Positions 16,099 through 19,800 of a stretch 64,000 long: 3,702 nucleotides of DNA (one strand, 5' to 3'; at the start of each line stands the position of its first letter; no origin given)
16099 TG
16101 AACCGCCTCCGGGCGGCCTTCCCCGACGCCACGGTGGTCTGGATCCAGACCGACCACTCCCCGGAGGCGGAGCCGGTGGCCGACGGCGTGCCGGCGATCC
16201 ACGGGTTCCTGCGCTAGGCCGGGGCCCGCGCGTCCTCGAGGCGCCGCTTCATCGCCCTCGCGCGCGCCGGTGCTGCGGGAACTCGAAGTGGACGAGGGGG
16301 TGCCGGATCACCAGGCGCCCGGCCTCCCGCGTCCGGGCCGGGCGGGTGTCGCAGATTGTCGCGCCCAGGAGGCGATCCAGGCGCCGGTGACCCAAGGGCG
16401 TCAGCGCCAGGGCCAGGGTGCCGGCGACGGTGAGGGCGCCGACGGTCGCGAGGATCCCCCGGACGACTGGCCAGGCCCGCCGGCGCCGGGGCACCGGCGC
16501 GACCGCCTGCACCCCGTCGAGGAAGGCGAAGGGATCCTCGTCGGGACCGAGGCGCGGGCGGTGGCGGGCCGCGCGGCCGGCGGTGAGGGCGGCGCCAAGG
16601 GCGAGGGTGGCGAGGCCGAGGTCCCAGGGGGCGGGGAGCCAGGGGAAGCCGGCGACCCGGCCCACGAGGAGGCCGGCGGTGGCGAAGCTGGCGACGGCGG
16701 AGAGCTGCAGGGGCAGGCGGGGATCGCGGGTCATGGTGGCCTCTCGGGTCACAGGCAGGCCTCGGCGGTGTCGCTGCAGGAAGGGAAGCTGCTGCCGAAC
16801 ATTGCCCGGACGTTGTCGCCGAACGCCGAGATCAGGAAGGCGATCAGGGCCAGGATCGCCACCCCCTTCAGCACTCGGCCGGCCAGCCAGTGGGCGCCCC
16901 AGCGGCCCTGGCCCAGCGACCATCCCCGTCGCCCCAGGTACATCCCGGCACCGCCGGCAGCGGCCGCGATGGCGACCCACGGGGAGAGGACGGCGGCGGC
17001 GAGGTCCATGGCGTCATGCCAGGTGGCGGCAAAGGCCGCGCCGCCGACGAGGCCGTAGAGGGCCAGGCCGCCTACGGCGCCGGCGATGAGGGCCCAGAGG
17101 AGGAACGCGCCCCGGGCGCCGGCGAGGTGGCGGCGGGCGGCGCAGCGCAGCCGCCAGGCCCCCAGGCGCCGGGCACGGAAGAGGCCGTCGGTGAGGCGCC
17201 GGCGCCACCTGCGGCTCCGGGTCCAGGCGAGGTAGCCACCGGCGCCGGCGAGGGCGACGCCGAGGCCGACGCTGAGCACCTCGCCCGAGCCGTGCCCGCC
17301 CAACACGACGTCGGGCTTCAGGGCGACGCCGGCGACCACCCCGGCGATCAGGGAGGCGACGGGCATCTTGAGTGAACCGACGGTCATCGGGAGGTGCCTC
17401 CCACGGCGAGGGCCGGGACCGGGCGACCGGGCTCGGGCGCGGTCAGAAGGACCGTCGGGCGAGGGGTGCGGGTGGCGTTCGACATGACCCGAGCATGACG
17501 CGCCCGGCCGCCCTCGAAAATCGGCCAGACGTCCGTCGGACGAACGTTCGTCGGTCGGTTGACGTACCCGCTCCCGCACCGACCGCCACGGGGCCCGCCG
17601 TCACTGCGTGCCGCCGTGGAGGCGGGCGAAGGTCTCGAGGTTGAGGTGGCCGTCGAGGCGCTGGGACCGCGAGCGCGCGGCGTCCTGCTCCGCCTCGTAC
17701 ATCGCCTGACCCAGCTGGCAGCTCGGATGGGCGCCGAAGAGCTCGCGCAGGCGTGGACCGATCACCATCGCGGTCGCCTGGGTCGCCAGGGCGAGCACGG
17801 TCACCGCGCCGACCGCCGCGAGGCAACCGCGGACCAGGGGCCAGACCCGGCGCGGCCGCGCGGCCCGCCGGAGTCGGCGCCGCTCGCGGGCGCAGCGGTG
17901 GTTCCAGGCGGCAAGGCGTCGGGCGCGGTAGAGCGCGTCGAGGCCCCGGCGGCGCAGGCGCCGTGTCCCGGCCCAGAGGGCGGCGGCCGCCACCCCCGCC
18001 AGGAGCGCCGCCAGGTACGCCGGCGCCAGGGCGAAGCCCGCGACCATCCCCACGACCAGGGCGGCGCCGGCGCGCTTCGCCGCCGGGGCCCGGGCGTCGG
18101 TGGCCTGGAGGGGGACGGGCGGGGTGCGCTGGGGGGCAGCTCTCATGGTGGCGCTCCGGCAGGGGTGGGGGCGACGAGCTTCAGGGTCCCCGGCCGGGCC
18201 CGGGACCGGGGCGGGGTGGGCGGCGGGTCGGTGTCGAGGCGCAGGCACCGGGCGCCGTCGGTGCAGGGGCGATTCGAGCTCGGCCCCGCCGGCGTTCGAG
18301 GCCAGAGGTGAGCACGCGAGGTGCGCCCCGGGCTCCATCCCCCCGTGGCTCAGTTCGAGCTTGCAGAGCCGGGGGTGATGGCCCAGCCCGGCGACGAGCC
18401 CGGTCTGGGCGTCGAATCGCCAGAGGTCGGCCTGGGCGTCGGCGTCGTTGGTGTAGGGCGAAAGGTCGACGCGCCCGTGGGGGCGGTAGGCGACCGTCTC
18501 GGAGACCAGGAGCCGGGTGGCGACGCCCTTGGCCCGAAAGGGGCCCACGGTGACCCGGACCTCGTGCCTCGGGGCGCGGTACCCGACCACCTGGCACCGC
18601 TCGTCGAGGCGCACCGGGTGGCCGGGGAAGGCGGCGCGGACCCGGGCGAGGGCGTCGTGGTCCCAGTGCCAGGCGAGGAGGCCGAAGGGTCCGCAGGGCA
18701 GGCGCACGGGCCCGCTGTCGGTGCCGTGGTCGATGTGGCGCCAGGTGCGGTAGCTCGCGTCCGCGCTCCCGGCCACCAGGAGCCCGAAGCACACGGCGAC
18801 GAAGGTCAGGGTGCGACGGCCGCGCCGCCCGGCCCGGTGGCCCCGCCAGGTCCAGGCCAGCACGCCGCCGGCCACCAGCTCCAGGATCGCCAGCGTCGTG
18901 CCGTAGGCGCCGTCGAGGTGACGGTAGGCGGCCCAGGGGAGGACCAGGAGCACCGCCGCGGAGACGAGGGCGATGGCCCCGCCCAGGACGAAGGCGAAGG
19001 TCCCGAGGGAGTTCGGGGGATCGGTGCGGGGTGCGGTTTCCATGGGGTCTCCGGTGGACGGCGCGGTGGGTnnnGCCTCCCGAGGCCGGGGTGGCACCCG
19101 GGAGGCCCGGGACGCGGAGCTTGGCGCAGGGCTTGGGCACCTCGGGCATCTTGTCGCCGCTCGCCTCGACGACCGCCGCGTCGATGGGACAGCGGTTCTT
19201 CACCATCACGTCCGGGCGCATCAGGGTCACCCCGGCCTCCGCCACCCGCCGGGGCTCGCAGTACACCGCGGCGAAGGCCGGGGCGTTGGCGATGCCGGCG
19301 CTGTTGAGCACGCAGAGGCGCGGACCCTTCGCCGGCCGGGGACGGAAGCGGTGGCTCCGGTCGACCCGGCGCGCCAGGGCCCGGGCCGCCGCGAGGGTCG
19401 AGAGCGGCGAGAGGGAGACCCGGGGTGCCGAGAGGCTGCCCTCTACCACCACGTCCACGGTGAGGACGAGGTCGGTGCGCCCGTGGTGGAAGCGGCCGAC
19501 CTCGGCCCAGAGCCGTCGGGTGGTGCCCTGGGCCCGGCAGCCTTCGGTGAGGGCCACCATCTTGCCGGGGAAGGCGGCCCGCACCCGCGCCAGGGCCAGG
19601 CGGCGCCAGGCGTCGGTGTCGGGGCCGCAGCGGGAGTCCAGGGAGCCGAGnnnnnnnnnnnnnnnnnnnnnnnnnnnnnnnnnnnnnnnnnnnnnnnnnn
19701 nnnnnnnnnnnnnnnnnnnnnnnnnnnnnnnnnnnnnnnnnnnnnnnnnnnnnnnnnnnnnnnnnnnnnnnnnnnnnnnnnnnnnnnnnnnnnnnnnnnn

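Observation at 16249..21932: Cluster of paralogous membrane proteins built from an unrecognised ~90-aa repeat module plus Cys-motif TM proteins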

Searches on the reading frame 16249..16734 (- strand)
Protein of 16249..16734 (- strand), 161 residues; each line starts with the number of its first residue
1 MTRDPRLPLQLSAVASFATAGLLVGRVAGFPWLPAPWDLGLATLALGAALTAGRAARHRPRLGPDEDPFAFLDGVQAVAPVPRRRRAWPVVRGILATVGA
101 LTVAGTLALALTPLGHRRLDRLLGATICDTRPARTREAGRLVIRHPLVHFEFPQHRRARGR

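Call 4: search_protein_families(library=pfam, proteins=[window:16249-16734:-], max_evalue=1)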
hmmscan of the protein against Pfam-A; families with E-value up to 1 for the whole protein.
window:16249-16734:- (161 aa): 1 family
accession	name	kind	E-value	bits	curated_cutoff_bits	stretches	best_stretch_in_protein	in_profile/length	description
PF13160.11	DUF3995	-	0.079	13.9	34.3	1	75-123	23-70/124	Protein of unknown function (DUF3995)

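Call 5: search_protein_families(library=ncbifam, proteins=[window:16249-16734:-], max_evalue=1)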
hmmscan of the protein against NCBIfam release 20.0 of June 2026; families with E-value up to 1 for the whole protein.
window:16249-16734:- (161 aa): 0 families

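Call 69: search_protein_families(library=padloc, proteins=[window:16249-16734:-, P0009], max_evalue=1)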
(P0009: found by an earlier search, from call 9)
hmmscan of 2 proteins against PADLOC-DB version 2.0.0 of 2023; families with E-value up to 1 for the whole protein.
window:16249-16734:- (161 aa): 0 families

P0009 (299 aa): 0 families

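Call 76: search_protein_families(library=phrogs, proteins=[window:16249-16734:-, P0009], max_evalue=0.1)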
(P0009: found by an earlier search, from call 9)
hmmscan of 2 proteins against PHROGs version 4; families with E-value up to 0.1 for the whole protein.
window:16249-16734:- (161 aa): 0 families

P0009 (299 aa): 0 families

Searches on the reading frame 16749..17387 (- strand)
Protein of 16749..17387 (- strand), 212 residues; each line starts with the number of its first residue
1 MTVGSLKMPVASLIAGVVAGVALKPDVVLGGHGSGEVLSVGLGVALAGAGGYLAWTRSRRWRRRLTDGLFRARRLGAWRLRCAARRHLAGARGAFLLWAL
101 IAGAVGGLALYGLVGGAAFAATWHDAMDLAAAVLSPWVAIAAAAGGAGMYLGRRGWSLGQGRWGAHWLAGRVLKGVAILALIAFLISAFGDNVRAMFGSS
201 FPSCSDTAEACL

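Call 4: search_protein_families(library=pfam, proteins=[window:16749-17387:-], max_evalue=1)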
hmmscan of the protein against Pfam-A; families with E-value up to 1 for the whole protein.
window:16749-17387:- (212 aa): 1 family
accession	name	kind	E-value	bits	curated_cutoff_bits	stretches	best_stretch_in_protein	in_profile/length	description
PF04246.17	RseC_MucC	-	0.32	11.4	24.4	1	8-64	73-121/130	Positive regulator of sigma(E), RseC/MucC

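Call 5: search_protein_families(library=ncbifam, proteins=[window:16749-17387:-], max_evalue=1)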
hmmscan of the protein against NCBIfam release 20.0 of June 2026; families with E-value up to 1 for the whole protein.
window:16749-17387:- (212 aa): 0 families

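Call 9: list_cluster_members(proteins=[P0001, window:16749-17387:-, window:16249-16734:-, window:21528-21932:-, window:17601-19043:-])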
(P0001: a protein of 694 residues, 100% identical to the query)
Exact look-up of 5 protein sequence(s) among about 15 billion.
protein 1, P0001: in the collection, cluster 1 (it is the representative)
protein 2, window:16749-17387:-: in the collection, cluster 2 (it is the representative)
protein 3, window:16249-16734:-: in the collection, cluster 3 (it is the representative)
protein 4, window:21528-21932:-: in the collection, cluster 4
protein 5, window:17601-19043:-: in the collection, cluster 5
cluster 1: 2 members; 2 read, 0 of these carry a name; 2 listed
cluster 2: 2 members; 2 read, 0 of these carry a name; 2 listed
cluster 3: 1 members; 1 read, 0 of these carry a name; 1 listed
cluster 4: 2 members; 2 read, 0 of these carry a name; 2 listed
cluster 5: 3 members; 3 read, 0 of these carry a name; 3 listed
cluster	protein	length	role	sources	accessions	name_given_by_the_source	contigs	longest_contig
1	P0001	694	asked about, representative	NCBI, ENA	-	-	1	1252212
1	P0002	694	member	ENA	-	-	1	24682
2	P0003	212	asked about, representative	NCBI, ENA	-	-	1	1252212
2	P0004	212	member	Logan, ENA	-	-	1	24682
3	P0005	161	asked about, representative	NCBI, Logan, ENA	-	-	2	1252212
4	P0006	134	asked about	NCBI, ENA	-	-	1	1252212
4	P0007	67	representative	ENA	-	-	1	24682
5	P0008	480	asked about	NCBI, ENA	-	-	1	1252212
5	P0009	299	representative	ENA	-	-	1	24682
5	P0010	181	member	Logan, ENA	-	-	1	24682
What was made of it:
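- Checked: Public gene calls give the same five products (call 9).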

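Call 69: search_protein_families(library=padloc, proteins=[window:16749-17387:-, P0009], max_evalue=1)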
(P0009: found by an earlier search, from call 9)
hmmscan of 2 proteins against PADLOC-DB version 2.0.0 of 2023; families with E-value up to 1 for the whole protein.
window:16749-17387:- (212 aa): 0 families

P0009 (299 aa): 0 families

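Call 76: search_protein_families(library=phrogs, proteins=[window:16749-17387:-, P0009], max_evalue=0.1)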
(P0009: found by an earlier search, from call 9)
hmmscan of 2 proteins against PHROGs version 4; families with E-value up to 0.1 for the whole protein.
window:16749-17387:- (212 aa): 1 family
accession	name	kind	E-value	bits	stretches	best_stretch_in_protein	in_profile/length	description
phrog_3487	-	unknown function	0.073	13.9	1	34-56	14-36/49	-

P0009 (299 aa): 0 families

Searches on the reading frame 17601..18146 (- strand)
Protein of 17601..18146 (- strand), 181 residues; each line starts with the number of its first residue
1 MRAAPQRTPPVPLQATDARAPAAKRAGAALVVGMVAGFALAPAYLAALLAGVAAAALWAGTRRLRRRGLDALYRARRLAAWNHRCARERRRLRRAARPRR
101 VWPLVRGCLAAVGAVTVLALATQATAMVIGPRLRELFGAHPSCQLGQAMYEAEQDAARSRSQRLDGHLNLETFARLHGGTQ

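Call 69: search_protein_families(library=padloc, proteins=[window:17601-18146:-], max_evalue=1)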
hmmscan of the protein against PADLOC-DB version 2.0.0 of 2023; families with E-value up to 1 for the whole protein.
window:17601-18146:- (181 aa): 0 families

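Call 72: find_homologous_proteins(query=A8, max_evalue=0.01)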
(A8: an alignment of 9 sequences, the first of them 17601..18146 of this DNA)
Query A8 (9 sequences) (181 aa, profile of the alignment): 2 proteins with E <= 0.01 among 8000 candidates.
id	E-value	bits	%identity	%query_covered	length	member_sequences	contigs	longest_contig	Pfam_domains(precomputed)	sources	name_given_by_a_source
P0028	2.1e-36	143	35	42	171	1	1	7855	-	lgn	-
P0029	2.8e-36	143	-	-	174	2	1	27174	-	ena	-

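Call 76: search_protein_families(library=phrogs, proteins=[window:17601-18146:-], max_evalue=0.1)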
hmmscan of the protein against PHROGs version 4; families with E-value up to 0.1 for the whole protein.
window:17601-18146:- (181 aa): 0 families

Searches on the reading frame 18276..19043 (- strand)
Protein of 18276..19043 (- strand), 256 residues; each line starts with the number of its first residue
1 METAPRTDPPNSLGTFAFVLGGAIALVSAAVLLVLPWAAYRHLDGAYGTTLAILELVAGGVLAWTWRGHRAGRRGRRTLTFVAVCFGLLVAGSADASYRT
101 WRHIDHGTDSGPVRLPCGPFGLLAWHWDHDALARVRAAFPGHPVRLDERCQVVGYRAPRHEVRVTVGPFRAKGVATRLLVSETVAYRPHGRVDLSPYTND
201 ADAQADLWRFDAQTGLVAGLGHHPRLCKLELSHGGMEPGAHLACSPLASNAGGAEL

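Call 28: find_homologous_proteins(query=A4, max_evalue=0.001)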
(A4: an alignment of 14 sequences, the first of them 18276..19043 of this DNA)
Query A4 (14 sequences) (256 aa, profile of the alignment): 5 proteins with E <= 0.001 among 8000 candidates.
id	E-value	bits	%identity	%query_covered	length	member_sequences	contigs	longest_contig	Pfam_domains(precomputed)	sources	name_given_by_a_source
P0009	1.7e-93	332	100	100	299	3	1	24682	-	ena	-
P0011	1.8e-91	325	61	96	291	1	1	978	-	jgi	-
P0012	6.5e-83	297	48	93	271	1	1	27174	-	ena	-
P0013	1.1e-69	253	70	71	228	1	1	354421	-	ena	-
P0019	1.3e-61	227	39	35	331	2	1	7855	-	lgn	-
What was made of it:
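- Tried and rejected: With the family alignments it returned only members of the same loci (calls 28, 72).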

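Call 36: find_related_loci(query=window:18276-19043:-, collection=genome_contigs, flank=10000)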
Query window:18276-19043:- (256 aa) in genome_contigs; peptide patterns used: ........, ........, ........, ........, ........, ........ (x = any residue, [..] = any of these).
131 stretches matched a pattern, but none encodes a relative of the query by tblastn (E <= 1e-3).
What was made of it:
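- Tried and rejected: The GTDB genome scan with P3 found no relative (call 36).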

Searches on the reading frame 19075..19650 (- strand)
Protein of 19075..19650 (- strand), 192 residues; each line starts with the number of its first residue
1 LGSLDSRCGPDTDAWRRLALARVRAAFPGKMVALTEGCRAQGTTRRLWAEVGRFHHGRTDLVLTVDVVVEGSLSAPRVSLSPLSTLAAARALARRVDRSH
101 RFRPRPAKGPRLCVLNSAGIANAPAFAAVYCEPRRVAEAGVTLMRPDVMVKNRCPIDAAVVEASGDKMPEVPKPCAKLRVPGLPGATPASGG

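Call 56: predict_structure(alignment_id=A7)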
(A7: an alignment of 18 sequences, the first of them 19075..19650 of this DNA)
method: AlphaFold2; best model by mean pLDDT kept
length: 192 residues; sequences in the alignment: 18
mean_pLDDT: 77.2   pTM: 0.71
mean pLDDT of the five models: 77.2, 76.2, 75.9, 75.7, 73.0
residues with pLDDT >= 90: 84; 70-90: 37; 50-70: 49; < 50: 22
segments of 3 or more residues with pLDDT < 50: 148-153, 166-168, 178-184
pLDDT, mean of each block of 10 residues (from residue 1): 68 95 97 89 92 93 94 96 93 90 72 79 72 79 48 55 55 49 54 66
secondary structure, 60 per line:
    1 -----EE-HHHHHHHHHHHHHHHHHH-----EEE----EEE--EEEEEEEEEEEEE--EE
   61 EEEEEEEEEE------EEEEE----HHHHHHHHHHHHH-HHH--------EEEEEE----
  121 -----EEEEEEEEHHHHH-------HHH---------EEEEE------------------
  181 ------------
elements in order: H9-26 E32-34 E39-41 E44-56 E59-70 E77-81 H86-98 E111-116 E126-133 H134-138 E158-162

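Call 60: search_solved_structures(query=A7, max_evalue=10, show_alignments=2)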
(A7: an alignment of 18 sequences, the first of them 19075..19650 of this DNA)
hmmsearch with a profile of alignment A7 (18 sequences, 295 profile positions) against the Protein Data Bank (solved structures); distinct sequences matched with E-value up to 10: 4.
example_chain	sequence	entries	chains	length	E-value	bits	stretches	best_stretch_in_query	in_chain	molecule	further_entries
6f7h_A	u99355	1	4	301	0.63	12.6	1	32-90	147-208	Aquaporin-10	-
5i5h_A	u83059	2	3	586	1.6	11.3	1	39-91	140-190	Inner membrane protein YejM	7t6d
6xlp_A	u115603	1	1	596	1.6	11.3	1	39-91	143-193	LPS binding protein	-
6cfw_D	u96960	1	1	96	6.7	9.3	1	11-70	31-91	MBH subunit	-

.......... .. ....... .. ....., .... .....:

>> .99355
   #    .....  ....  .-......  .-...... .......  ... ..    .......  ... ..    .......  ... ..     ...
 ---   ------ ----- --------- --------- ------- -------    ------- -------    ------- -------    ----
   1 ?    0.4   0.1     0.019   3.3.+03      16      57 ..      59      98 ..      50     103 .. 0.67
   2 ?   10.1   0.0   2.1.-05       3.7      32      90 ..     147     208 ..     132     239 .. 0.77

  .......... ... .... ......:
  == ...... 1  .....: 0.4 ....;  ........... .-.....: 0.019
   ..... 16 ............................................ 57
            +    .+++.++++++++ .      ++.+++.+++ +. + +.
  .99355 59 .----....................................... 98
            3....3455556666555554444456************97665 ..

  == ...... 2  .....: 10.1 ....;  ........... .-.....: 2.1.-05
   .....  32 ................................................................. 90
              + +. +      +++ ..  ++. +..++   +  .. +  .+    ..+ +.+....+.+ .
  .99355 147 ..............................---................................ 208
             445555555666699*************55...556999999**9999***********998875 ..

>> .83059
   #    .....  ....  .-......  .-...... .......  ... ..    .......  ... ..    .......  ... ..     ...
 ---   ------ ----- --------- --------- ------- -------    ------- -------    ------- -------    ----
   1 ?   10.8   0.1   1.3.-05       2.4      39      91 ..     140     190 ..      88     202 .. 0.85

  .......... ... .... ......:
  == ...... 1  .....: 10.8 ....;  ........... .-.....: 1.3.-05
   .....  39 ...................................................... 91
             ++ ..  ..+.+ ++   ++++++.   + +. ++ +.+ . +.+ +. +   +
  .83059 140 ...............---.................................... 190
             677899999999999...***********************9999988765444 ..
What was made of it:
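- Tried and rejected: A family profile against PDB sequences matched only TM noise (call 60).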
